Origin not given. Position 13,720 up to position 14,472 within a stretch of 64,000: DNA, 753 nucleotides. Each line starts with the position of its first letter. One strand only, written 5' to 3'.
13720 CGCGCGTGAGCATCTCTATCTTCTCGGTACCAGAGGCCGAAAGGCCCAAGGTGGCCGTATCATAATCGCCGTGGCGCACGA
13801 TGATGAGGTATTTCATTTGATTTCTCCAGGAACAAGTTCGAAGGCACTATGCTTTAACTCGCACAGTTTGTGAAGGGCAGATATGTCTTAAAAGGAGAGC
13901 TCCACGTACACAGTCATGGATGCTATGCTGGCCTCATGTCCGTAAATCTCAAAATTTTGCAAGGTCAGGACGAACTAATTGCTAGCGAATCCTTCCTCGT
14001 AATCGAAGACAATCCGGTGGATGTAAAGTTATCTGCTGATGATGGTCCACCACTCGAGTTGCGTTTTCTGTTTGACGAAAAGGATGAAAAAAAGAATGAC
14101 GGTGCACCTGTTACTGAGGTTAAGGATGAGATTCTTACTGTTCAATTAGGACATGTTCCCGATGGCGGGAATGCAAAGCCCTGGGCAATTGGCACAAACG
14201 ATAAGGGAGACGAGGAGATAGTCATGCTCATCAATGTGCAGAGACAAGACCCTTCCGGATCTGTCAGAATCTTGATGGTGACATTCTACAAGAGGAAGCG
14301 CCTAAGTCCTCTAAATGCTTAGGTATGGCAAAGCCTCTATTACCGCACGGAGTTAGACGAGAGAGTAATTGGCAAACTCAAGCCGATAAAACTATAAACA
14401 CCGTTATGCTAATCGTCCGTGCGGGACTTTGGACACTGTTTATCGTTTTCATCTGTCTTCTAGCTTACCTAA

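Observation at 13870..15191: AT-richer insertion carrying a coupled two-gene module (129-aa soluble protein plus 88-aa two-TM protein)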

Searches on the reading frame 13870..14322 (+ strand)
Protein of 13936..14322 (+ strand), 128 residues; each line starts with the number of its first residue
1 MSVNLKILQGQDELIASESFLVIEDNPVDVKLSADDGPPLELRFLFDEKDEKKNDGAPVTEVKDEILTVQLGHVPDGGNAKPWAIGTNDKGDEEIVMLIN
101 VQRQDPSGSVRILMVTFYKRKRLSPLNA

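Call 7: search_protein_families(library=pfam, proteins=[window:13936-14322:+], max_evalue=1)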
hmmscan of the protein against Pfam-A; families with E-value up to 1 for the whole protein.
window:13936-14322:+ (128 aa): 1 family
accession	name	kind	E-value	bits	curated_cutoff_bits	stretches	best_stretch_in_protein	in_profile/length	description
PF21732.2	DUF6864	-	2.2e-06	27.9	27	1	9-119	4-113/114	Domain of unknown function (DUF6864)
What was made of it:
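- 13936..14322 (+): ORF1: 128-aa acidic (pI 4.6) cytosolic all-beta protein, a divergent DUF6864 member. Pfam PF21732 at 27.9 bits against a cut-off of 27 (call 7).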

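Call 9: find_homologous_proteins(query=window:13936-14322:+)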
Query window:13936-14322:+ (128 aa): 1 proteins with E <= 0.001 among 3 candidates.
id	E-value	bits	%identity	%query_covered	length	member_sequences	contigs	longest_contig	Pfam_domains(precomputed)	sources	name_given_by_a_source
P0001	3.7e-77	274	100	100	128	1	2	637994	PF21732.3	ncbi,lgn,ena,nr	ncbi:MAG: hypothetical protein KBC38_03215 [Candidatus Pacebacteria bacterium]|nr:hypothetical prote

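Call 12: search_protein_families(library=padloc, proteins=[window:13936-14322:+, window:13870-14322:+], max_evalue=1)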
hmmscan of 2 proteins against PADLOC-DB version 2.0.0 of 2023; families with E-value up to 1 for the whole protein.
window:13936-14322:+ (128 aa): 0 families

window:13870-14322:+ (150 aa): 0 families
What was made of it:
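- On Known anti-phage defence / toxin-antitoxin systems: No PADLOC hits at E up to 1 (call 12).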

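Call 13: search_protein_families(library=ncbifam, proteins=[window:13936-14322:+], max_evalue=1)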
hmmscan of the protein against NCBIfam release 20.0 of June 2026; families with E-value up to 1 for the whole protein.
window:13936-14322:+ (128 aa): 1 family
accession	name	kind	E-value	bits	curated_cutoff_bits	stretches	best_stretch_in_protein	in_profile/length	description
NF040803.1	blaOXA-1091_like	exception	0.017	14.4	570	1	53-107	199-253/272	OXA-1091 family oxacillin-hydrolyzing class D beta-lactamase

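Call 19: search_protein_representatives(protein=window:13936-14322:+)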
Query: 128 residues. Proteins with E-value up to 0.001 (for the whole library): 3; up to 1e-10: 1; up to 1e-30: 1. The best 3 are listed.
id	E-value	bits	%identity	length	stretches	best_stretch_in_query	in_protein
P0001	1.2e-77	274.3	100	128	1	1-128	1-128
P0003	3.1e-10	56.5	39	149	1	5-122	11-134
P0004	1.9e-09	53.9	36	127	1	14-120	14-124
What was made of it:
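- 13936..14322 (+): An exhaustive search of 1.8 billion representatives found only two relatives, at 36-39% identity (call 19).
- The family is extremely rare, with three members in 1.8 billion representatives by single-sequence search (call 19), so no co-occurrence statistics are possible.
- Tried and rejected: The exhaustive phmmer search gave only two relatives (call 19).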

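Call 23: find_encoding_contigs(protein=P0001, flank=10000, max_places=6)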
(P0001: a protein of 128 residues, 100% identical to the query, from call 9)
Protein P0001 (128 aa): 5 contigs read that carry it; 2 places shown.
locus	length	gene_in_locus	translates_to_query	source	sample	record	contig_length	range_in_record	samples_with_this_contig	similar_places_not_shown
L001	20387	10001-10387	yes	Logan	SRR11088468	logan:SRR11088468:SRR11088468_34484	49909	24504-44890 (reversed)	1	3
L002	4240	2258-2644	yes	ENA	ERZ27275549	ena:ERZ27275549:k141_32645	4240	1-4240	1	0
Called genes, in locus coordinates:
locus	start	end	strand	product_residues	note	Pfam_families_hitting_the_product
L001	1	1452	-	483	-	PF01406:tRNA-synt_1e, PF09334:tRNA-synt_1g, PF01921:tRNA-synt_1f (weak), PF09334:tRNA-synt_1g (weak)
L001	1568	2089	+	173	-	-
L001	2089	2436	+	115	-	-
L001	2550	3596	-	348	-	PF01544:CorA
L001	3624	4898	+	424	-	PF00595:PDZ, PF13180:PDZ_2 (weak), PF17820:PDZ_6, PF03572:Peptidase_S41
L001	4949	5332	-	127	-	PF00196:GerE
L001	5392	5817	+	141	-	PF01281:Ribosomal_L9_N, PF03948:Ribosomal_L9_C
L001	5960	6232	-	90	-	PF01016:Ribosomal_L27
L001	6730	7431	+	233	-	-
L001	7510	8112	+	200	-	PF00929:RNase_T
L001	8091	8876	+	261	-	PF18306:LDcluster4, PF03641:Lysine_decarbox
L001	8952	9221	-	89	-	-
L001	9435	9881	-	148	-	-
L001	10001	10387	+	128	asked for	PF21732:DUF6864 (weak)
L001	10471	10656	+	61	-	-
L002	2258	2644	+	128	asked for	PF21732:DUF6864 (weak)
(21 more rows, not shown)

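Call 24: find_homologous_proteins(query=A1, max_evalue=0.01)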
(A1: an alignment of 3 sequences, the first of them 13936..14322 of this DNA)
Query A1 (3 sequences) (128 aa, profile of the alignment): 3 proteins with E <= 0.01 among 528 candidates.
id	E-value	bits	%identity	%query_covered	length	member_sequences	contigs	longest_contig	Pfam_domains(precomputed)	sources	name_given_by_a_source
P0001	2.6e-57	210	100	100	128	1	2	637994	PF21732.3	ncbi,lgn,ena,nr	ncbi:MAG: hypothetical protein KBC38_03215 [Candidatus Pacebacteria bacterium]|nr:hypothetical prote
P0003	1.5e-49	185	34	92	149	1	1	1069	-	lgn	-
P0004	1.6e-49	185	35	84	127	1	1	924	PF21732.3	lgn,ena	-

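Call 27: find_related_loci(query=A1, collection=genome_contigs, flank=6000)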
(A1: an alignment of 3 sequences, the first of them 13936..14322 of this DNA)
Query A1 (128 aa) in genome_contigs; peptide patterns used: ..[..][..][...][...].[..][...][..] (x = any residue, [..] = any of these).
42 stretches matched a pattern, but none encodes a relative of the query by tblastn (E <= 1e-3).

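Call 28: find_encoding_contigs(protein=P0003, flank=3000)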
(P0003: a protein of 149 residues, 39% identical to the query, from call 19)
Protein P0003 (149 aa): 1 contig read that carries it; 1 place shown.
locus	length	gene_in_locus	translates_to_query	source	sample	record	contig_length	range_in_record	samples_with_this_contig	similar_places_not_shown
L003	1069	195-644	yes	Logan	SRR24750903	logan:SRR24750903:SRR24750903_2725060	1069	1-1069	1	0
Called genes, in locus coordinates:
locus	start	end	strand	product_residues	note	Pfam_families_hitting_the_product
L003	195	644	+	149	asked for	-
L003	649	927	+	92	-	-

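Call 29: find_encoding_contigs(protein=P0004, flank=3000)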
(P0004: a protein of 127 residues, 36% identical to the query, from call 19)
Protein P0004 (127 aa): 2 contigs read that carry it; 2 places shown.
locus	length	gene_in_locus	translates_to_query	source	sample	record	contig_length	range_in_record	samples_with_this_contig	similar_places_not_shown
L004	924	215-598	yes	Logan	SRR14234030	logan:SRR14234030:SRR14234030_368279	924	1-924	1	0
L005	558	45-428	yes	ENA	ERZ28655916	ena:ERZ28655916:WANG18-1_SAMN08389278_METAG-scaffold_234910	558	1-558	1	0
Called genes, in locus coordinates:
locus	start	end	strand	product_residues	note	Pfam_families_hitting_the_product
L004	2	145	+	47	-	?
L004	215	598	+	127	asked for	PF21732:DUF6864 (weak)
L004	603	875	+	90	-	-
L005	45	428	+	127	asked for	PF21732:DUF6864 (weak)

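Call 32: find_related_loci(query=A1, collection=metagenome_contigs, flank=8000)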
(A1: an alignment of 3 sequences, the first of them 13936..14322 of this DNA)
Query A1 (128 aa) in metagenome_contigs; peptide patterns used: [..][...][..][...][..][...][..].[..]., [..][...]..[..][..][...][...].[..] (x = any residue, [..] = any of these).
335 stretches matched a pattern, but none encodes a relative of the query by tblastn (E <= 1e-3).

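Call 33: find_related_loci(query=A1, collection=viral_contigs, flank=8000)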
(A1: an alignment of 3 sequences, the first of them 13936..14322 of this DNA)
Query A1 (128 aa) in viral_contigs; peptide patterns used: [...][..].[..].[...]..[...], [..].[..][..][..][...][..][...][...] (x = any residue, [..] = any of these).
268 stretches matched a pattern, but none encodes a relative of the query by tblastn (E <= 1e-3).

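Call 34: predict_structure(alignment_id=A1)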
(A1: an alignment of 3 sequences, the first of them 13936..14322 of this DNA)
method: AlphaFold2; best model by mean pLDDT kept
length: 128 residues; sequences in the alignment: 3
mean_pLDDT: 73.6   pTM: 0.68
mean pLDDT of the five models: 73.6, 72.2, 71.6, 70.6, 65.9
residues with pLDDT >= 90: 2; 70-90: 86; 50-70: 21; < 50: 19
segments of 3 or more residues with pLDDT < 50: 1-9, 51-55, 124-128
pLDDT, mean of each block of 10 residues (from residue 1): 44 85 87 79 78 53 77 67 78 84 81 87 52
secondary structure, 60 per line:
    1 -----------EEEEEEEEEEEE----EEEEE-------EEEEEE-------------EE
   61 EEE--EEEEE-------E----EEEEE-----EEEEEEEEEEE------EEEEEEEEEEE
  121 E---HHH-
elements in order: E12-23 E28-32 E40-45 E59-63 E66-70 E83-87 E93-103 E110-121
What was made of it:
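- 13936..14322 (+): AlphaFold2 gives 8 strands at pLDDT 73.6 (call 34).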

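Call 41: fold_search(model_id=the predicted structure, library=pdb)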
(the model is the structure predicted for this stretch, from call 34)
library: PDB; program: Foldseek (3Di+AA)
matches with E <= 10: 868; with E <= 0.001: 0
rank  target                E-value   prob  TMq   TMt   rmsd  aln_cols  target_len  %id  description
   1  6sg8_B                1.9e-01  0.41  0.31  0.15   7.7       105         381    7  Structure of Sosuga virus receptor binding protein (released 2019-10-09)
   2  3oqu_A                3.5e-01  0.20  0.29  0.23  14.5       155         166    4  Crystal structure of native abscisic acid receptor PYL9 with ABA (released 2011-09-14)
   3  3nj1                  4.3e-01  0.10  0.25  0.19  15.6       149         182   10  X-ray crystal structure of the PYL2(V114I)-pyrabactin A complex (released 2010-08-18)
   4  3cqn_B                5.4e-01  0.14  0.23  0.19  14.1       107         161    6  Crystal Structure of the Lipocalin domain of Violaxanthin de-epoxidase (VDE) at pH7 (released 2009-04-21)
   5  3kaz_A                5.7e-01  0.10  0.24  0.19  13.9       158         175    7  Crystal structure of abscisic acid receptor PYL2 (released 2009-12-08)
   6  3nmp_A                5.7e-01  0.10  0.24  0.19  13.7       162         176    8  Crystal structure of the abscisic receptor PYL2 mutant A93F in complex with pyrabactin (released 2010-08-25)
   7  6j81                  6.0e-01  0.07  0.19  0.12  14.6       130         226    8  Crystal structure of CERT START domain in complex with compound E14 (released 2019-02-27)
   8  6b7r_A                6.4e-01  0.14  0.25  0.16  11.8       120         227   11  Truncated strand 11-less green fluorescent protein (released 2017-12-27)
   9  3oqu_B                6.4e-01  0.13  0.27  0.22  15.4       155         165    5  Crystal structure of native abscisic acid receptor PYL9 with ABA (released 2011-09-14)
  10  2wr9_B                6.4e-01  0.07  0.20  0.21  12.7       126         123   10  CRYSTAL STRUCTURE OF BURKHOLDERIA CENOCEPACIA LECTIN (BCLA) COMPLEXED WITH AMAN1-3MAN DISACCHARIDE (released 2009-09-15)
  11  7qb6_A                6.7e-01  0.07  0.20  0.17  15.7       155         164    8  Crystal Structure of Medicago truncatula Nodulin 13 (MtN13) in complex with 3-carboxybenzophenone (released 2022-10-26)
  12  5yr3                  7.1e-01  0.08  0.20  0.14  11.3       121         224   10  Structure of sfYFP66BPA (released 2019-01-30)
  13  6gq9_MODEL_1_A        7.5e-01  0.18  0.33  0.27  13.7       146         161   14  Solution structure of the hazel allergen Cor a 1.0401 (released 2019-06-19)
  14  5zyk                  7.5e-01  0.04  0.18  0.11  12.2       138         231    9  Crystal structure of CERT START domain in complex with compound E25 (released 2019-02-27)
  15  8zup                  7.9e-01  0.10  0.26  0.17  12.5       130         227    8  Crystal structure of the F99S/M153T/V163A/T203V/E222Q variant of GFP at pH 8.5 (released 2024-11-06)
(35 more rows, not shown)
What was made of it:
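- Tried and rejected: Foldseek against PDB gave nothing for ORF1 (call 41).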

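Call 42: fold_search(model_id=the predicted structure, library=viral)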
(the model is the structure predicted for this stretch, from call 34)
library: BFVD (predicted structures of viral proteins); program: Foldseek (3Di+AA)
matches with E <= 10: 589; with E <= 0.001: 1
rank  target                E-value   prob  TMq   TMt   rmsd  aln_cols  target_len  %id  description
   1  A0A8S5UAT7            1.2e-06  1.00  0.77  0.82   3.1       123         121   15  Uncharacterized protein [Siphoviridae sp. ctlIg4]
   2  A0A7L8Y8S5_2          1.0e-01  0.44  0.32  0.08   9.3       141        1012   13  F-box domain-containing protein [Picoa juniperi megatotivirus 1]
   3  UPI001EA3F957         1.0e-01  0.12  0.19  0.17  17.1       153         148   12  (no name look-up for this kind of identifier)
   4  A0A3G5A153            1.4e-01  0.72  0.43  0.36   8.0       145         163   12  Uncharacterized protein [Harvfovirus sp.]
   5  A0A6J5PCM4            1.5e-01  0.16  0.24  0.17  10.1       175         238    9  Uncharacterized protein [uncultured Caudovirales phage]
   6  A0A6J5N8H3            1.5e-01  0.12  0.20  0.14  16.1       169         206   12  Uncharacterized protein [uncultured Caudovirales phage]
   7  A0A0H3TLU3            1.7e-01  0.20  0.24  0.21  12.3       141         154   10  (no name in the UniProt tables at hand)
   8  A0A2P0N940            3.1e-01  0.06  0.17  0.06  23.0       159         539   12  Envelope glycoprotein (Fragment) [Equid alphaherpesvirus 1]
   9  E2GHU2                3.4e-01  0.08  0.18  0.11  19.5       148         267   14  Glycoprotein B (Fragment) [Elephant endotheliotropic herpesvirus 1B]
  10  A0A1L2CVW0            3.6e-01  0.08  0.16  0.18  16.7       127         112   11  Uncharacterized protein [Pectobacterium phage vB_PcaM_CBB]
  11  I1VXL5                4.3e-01  0.11  0.25  0.09  12.5       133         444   10  (no name in the UniProt tables at hand)
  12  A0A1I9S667            4.3e-01  0.09  0.22  0.23  14.9       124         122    8  (no name in the UniProt tables at hand)
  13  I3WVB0                4.5e-01  0.06  0.17  0.12  16.3       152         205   10  Uncharacterized protein [Acinetobacter phage ZZ1]
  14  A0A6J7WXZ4            5.0e-01  0.12  0.26  0.09  14.0       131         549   14  Uncharacterized protein [uncultured Caudovirales phage]
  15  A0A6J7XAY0            5.3e-01  0.54  0.45  0.40   6.4       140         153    8  Uncharacterized protein [uncultured Caudovirales phage]
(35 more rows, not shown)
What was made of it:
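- The ORF1 fold recurs in a phage or prophage protein (call 42).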

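Call 43: search_protein_families(library=phrogs, proteins=[window:13936-14322:+, P0003, P0004, L003:649-927:+, L004:603-875:+], max_evalue=1)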
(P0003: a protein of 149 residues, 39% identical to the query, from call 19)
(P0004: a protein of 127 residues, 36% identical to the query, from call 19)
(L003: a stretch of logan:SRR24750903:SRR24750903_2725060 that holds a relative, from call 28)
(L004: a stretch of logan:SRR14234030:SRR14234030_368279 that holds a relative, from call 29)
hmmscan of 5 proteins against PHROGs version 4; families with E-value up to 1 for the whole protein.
window:13936-14322:+ (128 aa): 0 families

P0003 (149 aa): 0 families

P0004 (127 aa): 0 families

L003:649-927:+ (92 aa): 0 families

L004:603-875:+ (90 aa): 2 families
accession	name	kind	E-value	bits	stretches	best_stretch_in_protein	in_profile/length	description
phrog_22956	-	unknown function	0.0054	17.8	1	37-86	8-53/57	-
phrog_37296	-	unknown function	0.12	13.2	1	18-77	8-63/123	-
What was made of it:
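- On Known anti-phage defence / toxin-antitoxin systems: No NCBIfam or PHROG assignment (calls 13, 43).
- No PADLOC, PHROG or NCBIfam match for either protein (calls 12, 13, 43).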

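Call 44: search_protein_families(library=pfam, proteins=[P0003, P0004, L003:649-927:+, L004:603-875:+], max_evalue=1)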
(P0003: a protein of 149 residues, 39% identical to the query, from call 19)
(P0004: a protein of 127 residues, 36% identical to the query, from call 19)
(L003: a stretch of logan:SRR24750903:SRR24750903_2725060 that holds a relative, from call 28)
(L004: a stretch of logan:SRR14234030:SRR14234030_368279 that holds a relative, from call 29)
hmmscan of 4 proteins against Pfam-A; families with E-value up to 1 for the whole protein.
P0003 (149 aa): 2 families
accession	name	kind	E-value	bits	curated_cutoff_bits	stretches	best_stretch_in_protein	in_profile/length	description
PF21732.2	DUF6864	-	6.7e-05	23.1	27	1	13-95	2-87/114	Domain of unknown function (DUF6864)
PF11023.14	DUF2614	-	0.14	12.8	21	1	35-64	82-111/111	Zinc-ribbon containing domain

P0004 (127 aa): 1 family
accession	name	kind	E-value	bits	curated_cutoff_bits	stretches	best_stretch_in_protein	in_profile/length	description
PF21732.2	DUF6864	-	7e-07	29.5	27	1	7-123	2-113/114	Domain of unknown function (DUF6864)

L003:649-927:+ (92 aa): 0 families

L004:603-875:+ (90 aa): 1 family
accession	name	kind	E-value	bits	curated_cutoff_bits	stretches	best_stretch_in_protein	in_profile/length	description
PF07694.17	5TM-5TMR_LYT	-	0.032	14.3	24.6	1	27-89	45-104/169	5TMR of 5TMR-LYT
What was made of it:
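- On Pfam DUF6864 (PF21732): P0003 scores 23.1, below the cut-off (call 44).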

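Call 45: search_dna_similar(query=P0004, collection=phages, mode=protein, max_evalue=1)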
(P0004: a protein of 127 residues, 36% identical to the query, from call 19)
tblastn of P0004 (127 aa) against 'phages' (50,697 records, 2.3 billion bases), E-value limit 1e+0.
No match.

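Call 46: search_dna_similar(query=window:13936-14322:+, collection=phages, mode=protein, max_evalue=1)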
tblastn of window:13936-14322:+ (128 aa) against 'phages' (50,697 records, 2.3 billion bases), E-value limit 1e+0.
No match.

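Call 86: search_solved_structures(query=A1, max_evalue=10)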
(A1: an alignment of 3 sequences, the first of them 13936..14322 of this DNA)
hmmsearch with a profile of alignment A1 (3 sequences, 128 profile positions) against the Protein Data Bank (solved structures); distinct sequences matched with E-value up to 10: 6.
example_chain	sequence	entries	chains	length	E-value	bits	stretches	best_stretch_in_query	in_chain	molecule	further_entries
3sl2_A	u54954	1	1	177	0.37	14.1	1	56-124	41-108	Sensor histidine kinase yycG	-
4v6w_Ch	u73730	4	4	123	0.53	13.6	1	49-104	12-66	60S ribosomal protein L35 | FI02809p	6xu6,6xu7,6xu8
8xzv_E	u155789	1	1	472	0.73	13.1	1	66-101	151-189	Fructokinase-like 1, chloroplastic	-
5xuy_A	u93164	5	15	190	1.5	12.2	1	27-98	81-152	Autophagy-related protein 13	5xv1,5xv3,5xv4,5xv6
5c50_B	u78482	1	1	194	1.5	12.1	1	27-98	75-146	Autophagy-related protein 13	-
8do8_B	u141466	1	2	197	1.6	12.1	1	27-98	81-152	Autophagy-related protein 13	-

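Call 87: search_dna_similar(query=P0004, collection=plasmids, mode=protein, max_evalue=1)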
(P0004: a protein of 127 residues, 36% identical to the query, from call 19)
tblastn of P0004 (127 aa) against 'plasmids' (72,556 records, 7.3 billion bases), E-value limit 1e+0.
No match.
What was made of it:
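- Tried and rejected: tblastn against phage and plasmid collections gave no match (calls 45, 46, 87).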
